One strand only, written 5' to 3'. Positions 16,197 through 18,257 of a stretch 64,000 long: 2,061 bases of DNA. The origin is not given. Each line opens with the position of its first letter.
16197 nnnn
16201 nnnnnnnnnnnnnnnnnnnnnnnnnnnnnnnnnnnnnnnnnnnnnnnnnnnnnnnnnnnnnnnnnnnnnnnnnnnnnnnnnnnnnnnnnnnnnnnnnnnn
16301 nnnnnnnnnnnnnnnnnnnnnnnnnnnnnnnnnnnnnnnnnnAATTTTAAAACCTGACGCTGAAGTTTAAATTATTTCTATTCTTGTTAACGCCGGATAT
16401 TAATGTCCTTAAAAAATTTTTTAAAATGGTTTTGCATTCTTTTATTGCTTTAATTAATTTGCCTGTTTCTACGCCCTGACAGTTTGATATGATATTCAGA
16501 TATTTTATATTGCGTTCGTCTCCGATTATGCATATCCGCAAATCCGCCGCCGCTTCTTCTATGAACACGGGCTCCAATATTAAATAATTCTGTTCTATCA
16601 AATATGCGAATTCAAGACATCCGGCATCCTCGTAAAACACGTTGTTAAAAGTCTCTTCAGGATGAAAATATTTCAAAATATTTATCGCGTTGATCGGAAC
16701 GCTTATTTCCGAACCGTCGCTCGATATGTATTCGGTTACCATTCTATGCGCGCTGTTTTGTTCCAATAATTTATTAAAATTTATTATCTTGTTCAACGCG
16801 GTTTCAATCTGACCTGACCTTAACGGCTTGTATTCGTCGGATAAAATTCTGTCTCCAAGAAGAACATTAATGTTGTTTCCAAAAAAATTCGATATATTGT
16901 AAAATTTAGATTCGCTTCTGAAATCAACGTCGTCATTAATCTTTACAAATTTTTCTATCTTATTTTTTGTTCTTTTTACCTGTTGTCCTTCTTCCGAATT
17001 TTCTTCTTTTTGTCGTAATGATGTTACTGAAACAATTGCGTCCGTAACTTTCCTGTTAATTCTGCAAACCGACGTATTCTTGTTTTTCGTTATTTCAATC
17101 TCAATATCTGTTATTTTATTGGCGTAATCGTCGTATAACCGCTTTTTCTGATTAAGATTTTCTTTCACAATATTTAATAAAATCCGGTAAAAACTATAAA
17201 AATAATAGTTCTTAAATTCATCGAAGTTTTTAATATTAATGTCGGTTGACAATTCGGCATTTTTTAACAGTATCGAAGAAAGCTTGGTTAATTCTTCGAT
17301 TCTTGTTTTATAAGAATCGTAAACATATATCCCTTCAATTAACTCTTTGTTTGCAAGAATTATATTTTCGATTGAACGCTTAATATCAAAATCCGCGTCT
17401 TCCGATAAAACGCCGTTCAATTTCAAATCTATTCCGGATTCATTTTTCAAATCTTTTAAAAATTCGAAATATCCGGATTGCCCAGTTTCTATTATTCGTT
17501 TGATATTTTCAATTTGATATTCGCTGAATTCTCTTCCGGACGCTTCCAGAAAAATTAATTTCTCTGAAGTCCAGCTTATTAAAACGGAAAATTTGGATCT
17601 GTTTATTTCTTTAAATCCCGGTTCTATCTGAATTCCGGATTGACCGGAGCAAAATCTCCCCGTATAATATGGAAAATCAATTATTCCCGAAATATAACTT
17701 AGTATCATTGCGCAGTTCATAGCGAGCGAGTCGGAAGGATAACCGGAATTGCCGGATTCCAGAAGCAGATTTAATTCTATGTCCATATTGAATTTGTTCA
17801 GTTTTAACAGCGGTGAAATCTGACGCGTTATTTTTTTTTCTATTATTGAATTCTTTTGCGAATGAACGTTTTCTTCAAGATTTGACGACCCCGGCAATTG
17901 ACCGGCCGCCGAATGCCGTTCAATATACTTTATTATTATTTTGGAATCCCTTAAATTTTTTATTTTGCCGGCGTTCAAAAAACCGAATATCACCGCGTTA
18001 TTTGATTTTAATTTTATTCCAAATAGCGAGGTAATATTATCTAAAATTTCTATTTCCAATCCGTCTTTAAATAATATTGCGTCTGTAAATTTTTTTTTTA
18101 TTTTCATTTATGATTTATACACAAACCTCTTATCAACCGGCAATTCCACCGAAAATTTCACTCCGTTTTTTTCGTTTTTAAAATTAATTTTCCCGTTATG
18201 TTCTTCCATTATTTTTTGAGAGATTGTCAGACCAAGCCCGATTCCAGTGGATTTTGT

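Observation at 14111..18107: Tandem pair of highly divergent PNPase homologues, the upstream copy lacking KH/S1 and likely catalytically degenerate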

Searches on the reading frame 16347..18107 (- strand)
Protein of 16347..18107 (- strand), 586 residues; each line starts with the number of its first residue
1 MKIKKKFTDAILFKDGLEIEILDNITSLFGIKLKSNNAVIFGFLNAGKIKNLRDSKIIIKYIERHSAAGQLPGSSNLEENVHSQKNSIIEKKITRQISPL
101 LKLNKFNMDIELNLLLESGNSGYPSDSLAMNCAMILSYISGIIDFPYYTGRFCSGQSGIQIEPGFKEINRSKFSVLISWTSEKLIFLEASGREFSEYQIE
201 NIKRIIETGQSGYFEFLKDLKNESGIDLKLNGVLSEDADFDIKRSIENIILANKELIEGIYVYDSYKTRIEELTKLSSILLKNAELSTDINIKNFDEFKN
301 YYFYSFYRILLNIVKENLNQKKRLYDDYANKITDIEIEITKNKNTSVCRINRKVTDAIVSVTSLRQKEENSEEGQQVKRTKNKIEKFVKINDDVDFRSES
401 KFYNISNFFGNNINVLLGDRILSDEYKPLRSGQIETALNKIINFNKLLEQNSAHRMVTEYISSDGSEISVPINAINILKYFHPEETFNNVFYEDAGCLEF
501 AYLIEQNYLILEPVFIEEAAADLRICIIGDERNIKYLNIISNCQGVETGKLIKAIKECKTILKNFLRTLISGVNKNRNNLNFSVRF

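Call 3: search_protein_families(library=pfam, proteins=[window:16347-18107:-], max_evalue=1)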
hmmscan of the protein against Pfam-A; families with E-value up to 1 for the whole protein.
window:16347-18107:- (586 aa): 0 families

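Call 4: search_protein_families(library=ncbifam, proteins=[window:16347-18107:-], max_evalue=1)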
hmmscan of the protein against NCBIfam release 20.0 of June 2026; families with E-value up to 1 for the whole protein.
window:16347-18107:- (586 aa): 3 families
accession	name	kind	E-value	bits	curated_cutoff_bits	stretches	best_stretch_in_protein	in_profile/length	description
TIGR03591.1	polynuc_phos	equivalog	4e-15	55.3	525.05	1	58-377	51-366/689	polyribonucleotide nucleotidyltransferase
NF008805.1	PRK11824.1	equivalog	7.4e-15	54.4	471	1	58-378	55-362/683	polyribonucleotide nucleotidyltransferase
NF009649.0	PRK13182.1-5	equivalog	0.0055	16.8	265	1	333-391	103-161/186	chromosome-anchoring protein RacA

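Call 5: find_homologous_proteins(query=window:16347-18107:-)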
Query window:16347-18107:- (586 aa): 2 proteins with E <= 0.001 among 8000 candidates.
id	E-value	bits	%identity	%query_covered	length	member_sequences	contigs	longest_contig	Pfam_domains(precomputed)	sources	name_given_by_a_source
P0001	9.0e-261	885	100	71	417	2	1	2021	-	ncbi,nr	ncbi:MAG TPA: hypothetical protein PLQ81_11735, partial [bacterium]|nr:hypothetical protein [bacteri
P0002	1.5e-132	461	57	68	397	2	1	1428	-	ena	-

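Call 6: search_solved_structures(query=window:16347-18107:-, max_evalue=10, show_alignments=2)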
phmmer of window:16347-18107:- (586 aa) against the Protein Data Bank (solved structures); distinct sequences matched with E-value up to 10: 18.
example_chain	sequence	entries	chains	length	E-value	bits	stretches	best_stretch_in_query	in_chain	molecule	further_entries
6d6k_A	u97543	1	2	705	7.1e-05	25.1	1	57-199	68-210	Polyribonucleotide nucleotidyltransferase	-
3h1c_A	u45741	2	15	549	0.00016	23.9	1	48-199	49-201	Polyribonucleotide nucleotidyltransferase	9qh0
3cdj_A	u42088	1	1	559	0.00018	23.7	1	48-199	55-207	Polynucleotide phosphorylase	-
3gcm_A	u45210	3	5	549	0.00022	23.5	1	48-199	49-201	Polyribonucleotide nucleotidyltransferase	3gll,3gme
7ogk_A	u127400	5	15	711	0.00024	23.3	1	48-199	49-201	Polyribonucleotide nucleotidyltransferase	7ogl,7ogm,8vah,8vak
3cdi_A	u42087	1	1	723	0.00025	23.3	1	48-199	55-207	Polynucleotide phosphorylase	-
8zaw_A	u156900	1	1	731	0.00057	22.1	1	57-250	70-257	Polyribonucleotide nucleotidyltransferase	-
9qh3_A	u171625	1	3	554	0.00058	22.1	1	57-201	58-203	Polyribonucleotide nucleotidyltransferase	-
4am3_A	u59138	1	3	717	0.00063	21.9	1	57-197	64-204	POLYRIBONUCLEOTIDE NUCLEOTIDYLTRANSFERASE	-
4aid_A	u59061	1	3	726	0.00065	21.9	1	57-197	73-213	POLYRIBONUCLEOTIDE NUCLEOTIDYLTRANSFERASE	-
4aim_A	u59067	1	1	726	0.00065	21.9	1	57-197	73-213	POLYRIBONUCLEOTIDE NUCLEOTIDYLTRANSFERASE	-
9ibh_A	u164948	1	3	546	0.00066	21.9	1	48-198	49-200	Polyribonucleotide nucleotidyltransferase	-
4nbq_A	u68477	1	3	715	0.0044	19.2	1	57-196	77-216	Polyribonucleotide nucleotidyltransferase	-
3u1k_A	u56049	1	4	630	0.0062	18.7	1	54-198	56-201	Polyribonucleotide nucleotidyltransferase 1, mitochondrial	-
5zf6_A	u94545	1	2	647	0.0075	18.4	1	54-198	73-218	Polyribonucleotide nucleotidyltransferase 1, mitochondrial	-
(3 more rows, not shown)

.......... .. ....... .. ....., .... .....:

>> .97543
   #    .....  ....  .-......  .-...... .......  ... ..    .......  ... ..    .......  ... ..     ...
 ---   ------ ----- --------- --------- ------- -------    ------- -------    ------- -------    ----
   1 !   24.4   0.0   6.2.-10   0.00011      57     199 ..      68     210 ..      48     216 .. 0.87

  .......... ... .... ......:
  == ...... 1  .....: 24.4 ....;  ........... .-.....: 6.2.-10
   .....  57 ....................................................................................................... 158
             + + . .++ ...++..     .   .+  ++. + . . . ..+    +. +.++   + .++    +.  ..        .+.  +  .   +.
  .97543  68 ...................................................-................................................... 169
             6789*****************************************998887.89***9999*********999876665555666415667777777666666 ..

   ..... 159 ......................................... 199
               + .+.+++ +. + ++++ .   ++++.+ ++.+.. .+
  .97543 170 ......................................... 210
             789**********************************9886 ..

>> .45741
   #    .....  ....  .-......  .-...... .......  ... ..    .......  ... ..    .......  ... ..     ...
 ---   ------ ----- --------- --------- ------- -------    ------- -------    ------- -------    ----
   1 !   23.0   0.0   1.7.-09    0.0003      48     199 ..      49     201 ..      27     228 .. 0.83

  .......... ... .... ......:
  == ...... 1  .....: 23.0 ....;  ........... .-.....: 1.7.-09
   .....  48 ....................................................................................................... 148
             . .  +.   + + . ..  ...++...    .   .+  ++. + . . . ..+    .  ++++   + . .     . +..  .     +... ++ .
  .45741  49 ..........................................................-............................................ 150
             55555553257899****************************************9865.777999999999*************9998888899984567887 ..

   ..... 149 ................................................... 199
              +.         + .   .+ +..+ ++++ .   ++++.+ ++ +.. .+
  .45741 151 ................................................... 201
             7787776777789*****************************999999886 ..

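Call 12: find_encoding_contigs(protein=P0002, flank=7000)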
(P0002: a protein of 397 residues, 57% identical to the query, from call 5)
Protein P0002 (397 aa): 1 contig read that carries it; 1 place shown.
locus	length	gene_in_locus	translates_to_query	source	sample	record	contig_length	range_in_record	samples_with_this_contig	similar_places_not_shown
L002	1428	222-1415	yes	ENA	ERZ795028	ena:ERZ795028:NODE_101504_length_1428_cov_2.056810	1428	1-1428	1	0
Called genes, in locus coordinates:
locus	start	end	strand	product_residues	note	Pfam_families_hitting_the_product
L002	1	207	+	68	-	?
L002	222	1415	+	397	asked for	-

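Call 18: search_protein_representatives(protein=window:16347-18107:-)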
Query: 586 residues. Proteins with E-value up to 0.001 (for the whole library): 25; up to 1e-10: 4; up to 1e-30: 2. The best 25 are listed.
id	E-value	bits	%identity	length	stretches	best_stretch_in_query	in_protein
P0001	2.9e-261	884.5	100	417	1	1-417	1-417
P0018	1.7e-73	264.8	33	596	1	4-577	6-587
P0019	4.3e-26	108.3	39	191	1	6-188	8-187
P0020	4.3e-13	65.4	40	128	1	3-133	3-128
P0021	1.6e-06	43.8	26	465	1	57-247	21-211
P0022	1.6e-06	43.7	29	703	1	57-208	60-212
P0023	2.3e-06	43.2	24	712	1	58-362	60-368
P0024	9.9e-06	41.1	29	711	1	47-297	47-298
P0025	1.6e-05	40.4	23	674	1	57-364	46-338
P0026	2.5e-05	39.8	28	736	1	57-198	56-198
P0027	2.6e-05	39.8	28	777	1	44-194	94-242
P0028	4.1e-05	39.1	26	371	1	33-197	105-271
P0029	1.0e-04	37.8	27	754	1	60-231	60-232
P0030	1.2e-04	37.6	27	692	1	57-221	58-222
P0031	1.3e-04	37.5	29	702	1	58-209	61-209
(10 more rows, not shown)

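Call 19: predict_structure(protein=window:16347-18107:-)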
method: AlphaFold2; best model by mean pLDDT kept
length: 586 residues; sequences in the alignment: 1
mean_pLDDT: 32.8   pTM: 0.20
mean pLDDT of the five models: 32.8, 28.2, 26.6, 24.9, 24.6
residues with pLDDT >= 90: 0; 70-90: 0; 50-70: 1; < 50: 585
segments of 3 or more residues with pLDDT < 50: 1-555, 557-586
pLDDT, mean of each block of 10 residues (from residue 1): 27 30 31 32 30 29 27 31 28 29 29 29 32 33 28 27 26 32 36 43 39 42 42 31 34 33 36 39 33 37 37 37 33 30 30 30 33 38 29 26 28 30 33 34 34 29 27 26 28 27 30 34 38 36 44 48 45 35 29
secondary structure, 60 per line:
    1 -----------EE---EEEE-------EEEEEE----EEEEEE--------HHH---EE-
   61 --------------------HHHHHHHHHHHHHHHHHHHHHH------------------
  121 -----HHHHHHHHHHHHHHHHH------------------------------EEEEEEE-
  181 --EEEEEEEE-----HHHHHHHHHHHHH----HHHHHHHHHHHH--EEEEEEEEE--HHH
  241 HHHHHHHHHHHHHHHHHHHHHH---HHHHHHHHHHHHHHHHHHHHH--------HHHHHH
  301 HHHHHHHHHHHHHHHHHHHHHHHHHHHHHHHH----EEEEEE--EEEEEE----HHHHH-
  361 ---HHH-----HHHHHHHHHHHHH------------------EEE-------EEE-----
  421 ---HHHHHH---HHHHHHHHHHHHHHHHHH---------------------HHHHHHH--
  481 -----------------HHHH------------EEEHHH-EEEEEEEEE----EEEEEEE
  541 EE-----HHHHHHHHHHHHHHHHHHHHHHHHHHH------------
elements in order: E17-20 E28-33 E38-43 H81-102 H126-142 E173-179 E183-190 H196-208 H213-224 E227-235 H238-262 H266-286 H295-332 E337-342 E345-350 H355-359 H372-384 E403-405 E413-415 H424-429 H433-450 H472-478 H498-501 E514-516 E521-529 E534-542 H548-574

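Call 21: find_encoding_contigs(protein=P0018, flank=8000)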
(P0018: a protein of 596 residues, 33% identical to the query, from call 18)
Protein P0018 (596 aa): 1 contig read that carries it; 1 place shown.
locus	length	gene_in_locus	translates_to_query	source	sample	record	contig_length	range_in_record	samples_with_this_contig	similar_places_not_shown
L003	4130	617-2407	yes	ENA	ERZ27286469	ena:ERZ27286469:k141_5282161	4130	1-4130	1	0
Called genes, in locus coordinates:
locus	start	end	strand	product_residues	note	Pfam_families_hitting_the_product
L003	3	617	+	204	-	?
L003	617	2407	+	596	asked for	-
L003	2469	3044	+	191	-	-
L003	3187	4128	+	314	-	?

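Call 25: search_solved_structures(query=A1, max_evalue=1, show_alignments=2)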
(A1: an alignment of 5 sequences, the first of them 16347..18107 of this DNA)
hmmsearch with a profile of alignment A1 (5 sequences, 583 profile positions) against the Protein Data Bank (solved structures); distinct sequences matched with E-value up to 1: 25.
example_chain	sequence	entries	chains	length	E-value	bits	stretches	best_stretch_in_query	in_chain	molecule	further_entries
8zaw_A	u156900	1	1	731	4.6e-11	45.3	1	57-298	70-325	Polyribonucleotide nucleotidyltransferase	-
3h1c_A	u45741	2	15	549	2.1e-10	43.1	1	57-197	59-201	Polyribonucleotide nucleotidyltransferase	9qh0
3cdj_A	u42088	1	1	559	2.3e-10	43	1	57-197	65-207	Polynucleotide phosphorylase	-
3gcm_A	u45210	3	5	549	2.5e-10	42.9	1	57-197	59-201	Polyribonucleotide nucleotidyltransferase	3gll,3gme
9ibh_A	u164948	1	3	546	3.7e-10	42.3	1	57-221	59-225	Polyribonucleotide nucleotidyltransferase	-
7ogk_A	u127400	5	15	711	4.1e-10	42.2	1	57-197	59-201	Polyribonucleotide nucleotidyltransferase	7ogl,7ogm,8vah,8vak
3cdi_A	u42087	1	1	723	4.3e-10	42.1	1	57-197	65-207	Polynucleotide phosphorylase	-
4am3_A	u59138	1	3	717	1.2e-09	40.7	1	33-248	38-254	POLYRIBONUCLEOTIDE NUCLEOTIDYLTRANSFERASE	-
4aim_A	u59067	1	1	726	1.2e-09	40.6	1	33-248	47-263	POLYRIBONUCLEOTIDE NUCLEOTIDYLTRANSFERASE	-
4aid_A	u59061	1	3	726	1.2e-09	40.6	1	33-248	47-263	POLYRIBONUCLEOTIDE NUCLEOTIDYLTRANSFERASE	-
6d6k_A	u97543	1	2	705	1.8e-09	40.1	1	57-197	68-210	Polyribonucleotide nucleotidyltransferase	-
4nbq_A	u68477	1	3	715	5.9e-08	35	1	57-194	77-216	Polyribonucleotide nucleotidyltransferase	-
3u1k_A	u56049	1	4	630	7.9e-08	34.6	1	56-194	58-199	Polyribonucleotide nucleotidyltransferase 1, mitochondrial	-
9kjr_A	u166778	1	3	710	1.1e-07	34.1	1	56-194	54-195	Polyribonucleotide nucleotidyltransferase 1, mitochondrial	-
5zf6_A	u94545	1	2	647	1.2e-07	34.1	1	56-194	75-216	Polyribonucleotide nucleotidyltransferase 1, mitochondrial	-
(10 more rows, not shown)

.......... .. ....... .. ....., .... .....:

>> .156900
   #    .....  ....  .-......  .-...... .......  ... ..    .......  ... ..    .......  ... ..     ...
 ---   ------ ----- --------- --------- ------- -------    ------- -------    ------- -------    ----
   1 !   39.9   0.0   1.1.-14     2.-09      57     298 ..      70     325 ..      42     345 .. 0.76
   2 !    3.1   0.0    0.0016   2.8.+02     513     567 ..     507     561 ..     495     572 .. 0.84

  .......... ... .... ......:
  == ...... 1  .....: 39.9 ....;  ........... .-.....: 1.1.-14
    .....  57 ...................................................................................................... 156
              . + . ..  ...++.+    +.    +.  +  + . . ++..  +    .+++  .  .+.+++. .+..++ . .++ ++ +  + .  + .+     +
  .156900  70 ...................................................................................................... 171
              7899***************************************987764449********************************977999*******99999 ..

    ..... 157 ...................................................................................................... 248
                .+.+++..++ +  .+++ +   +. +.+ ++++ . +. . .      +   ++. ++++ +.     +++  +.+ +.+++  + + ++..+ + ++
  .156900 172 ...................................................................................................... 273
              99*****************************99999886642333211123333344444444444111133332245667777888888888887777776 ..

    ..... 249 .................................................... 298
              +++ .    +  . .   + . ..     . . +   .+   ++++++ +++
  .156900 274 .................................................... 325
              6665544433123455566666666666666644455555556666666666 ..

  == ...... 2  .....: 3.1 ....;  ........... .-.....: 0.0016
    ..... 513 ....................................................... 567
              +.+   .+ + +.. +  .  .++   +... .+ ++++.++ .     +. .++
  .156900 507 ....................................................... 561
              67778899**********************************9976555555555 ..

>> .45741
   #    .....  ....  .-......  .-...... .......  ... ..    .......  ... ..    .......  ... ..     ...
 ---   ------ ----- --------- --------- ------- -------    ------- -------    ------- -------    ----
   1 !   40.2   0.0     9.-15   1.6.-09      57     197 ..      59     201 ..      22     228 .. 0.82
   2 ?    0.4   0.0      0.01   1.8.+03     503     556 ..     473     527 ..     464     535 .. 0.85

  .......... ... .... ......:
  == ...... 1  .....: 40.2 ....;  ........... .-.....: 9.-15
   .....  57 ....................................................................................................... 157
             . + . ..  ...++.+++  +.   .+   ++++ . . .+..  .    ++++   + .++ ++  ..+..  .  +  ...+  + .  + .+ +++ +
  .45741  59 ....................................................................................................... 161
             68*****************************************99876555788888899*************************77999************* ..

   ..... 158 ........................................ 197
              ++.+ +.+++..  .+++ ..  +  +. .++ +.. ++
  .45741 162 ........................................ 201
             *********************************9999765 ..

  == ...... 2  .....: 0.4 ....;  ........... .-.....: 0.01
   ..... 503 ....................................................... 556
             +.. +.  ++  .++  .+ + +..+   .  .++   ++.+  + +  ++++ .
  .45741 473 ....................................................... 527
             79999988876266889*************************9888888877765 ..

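Call 28: find_related_loci(query=A2, collection=genome_contigs, flank=10000)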
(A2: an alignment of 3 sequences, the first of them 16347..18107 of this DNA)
Query A2 (586 aa) in genome_contigs; peptide patterns used: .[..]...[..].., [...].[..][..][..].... (x = any residue, [..] = any of these).
362 stretches matched a pattern; 1 encode a relative of the query (tblastn E <= 1e-3); 1 distinct loci.
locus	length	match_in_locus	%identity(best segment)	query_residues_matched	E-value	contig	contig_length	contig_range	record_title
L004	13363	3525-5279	60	1-586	0e+0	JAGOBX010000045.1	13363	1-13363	Candidatus Dependentiae bacterium isolate Go_SlDig_bin_425 Go_SlDig_13722_length_13363_cov_4.872771, whole genome shotgu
